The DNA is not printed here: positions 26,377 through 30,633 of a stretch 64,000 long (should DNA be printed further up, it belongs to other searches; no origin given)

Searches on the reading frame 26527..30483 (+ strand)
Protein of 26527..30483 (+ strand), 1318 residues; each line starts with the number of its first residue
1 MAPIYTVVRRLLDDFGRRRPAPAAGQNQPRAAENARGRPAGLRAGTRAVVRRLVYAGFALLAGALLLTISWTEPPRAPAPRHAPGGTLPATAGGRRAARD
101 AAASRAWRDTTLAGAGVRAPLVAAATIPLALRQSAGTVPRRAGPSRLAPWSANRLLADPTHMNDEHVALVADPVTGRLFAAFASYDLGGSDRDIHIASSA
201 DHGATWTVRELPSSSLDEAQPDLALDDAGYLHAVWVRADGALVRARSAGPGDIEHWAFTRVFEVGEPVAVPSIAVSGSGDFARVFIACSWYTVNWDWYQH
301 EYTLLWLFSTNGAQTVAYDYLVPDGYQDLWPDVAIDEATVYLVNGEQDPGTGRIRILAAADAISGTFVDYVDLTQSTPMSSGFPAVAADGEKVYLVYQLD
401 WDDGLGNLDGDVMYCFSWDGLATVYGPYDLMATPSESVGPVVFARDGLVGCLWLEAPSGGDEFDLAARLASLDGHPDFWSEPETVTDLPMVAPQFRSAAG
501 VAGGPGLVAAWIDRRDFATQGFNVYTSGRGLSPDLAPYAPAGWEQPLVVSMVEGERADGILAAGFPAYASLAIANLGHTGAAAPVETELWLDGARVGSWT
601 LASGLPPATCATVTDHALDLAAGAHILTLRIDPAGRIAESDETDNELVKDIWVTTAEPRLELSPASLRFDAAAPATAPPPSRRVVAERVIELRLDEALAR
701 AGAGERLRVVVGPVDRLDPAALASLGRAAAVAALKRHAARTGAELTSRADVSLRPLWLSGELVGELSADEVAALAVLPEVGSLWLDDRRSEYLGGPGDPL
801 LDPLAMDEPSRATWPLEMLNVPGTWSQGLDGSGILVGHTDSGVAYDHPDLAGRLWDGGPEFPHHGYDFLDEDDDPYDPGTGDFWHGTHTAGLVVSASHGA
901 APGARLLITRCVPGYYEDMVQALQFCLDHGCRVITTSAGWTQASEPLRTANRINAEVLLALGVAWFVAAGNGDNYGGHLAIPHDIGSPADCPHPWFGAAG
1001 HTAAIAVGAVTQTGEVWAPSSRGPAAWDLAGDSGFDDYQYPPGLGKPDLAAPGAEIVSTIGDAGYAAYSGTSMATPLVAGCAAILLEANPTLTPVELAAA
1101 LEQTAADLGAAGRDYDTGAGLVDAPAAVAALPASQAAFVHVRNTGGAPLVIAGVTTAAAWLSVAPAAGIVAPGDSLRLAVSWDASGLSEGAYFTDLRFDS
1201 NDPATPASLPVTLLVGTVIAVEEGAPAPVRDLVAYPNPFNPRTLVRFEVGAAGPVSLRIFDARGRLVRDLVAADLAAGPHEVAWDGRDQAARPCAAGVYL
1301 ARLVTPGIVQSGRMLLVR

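Call 67: search_protein_families(library=pfam, proteins=[window:26527-30483:+], max_evalue=0.00001)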
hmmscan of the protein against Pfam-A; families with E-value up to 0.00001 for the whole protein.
window:26527-30483:+ (1318 aa): 4 families
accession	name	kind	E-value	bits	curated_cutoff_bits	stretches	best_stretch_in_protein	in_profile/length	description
PF00082.27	Peptidase_S8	-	8e-40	137.4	21.8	1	831-1120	1-288/288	Subtilase family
PF13860.13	FlgD_ig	-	5.2e-09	36.4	27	1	1251-1300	21-70/79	FlgD Ig-like domain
PF07705.17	CARDB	-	3.8e-07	30.7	22.7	1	571-648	25-100/101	CARDB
PF22544.2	HYDIN_VesB_CFA65-like_Ig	-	6.8e-06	26.7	25.5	0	1139-1204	25-90/100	HYDIN/CFA65/VesB-like, Ig-like domain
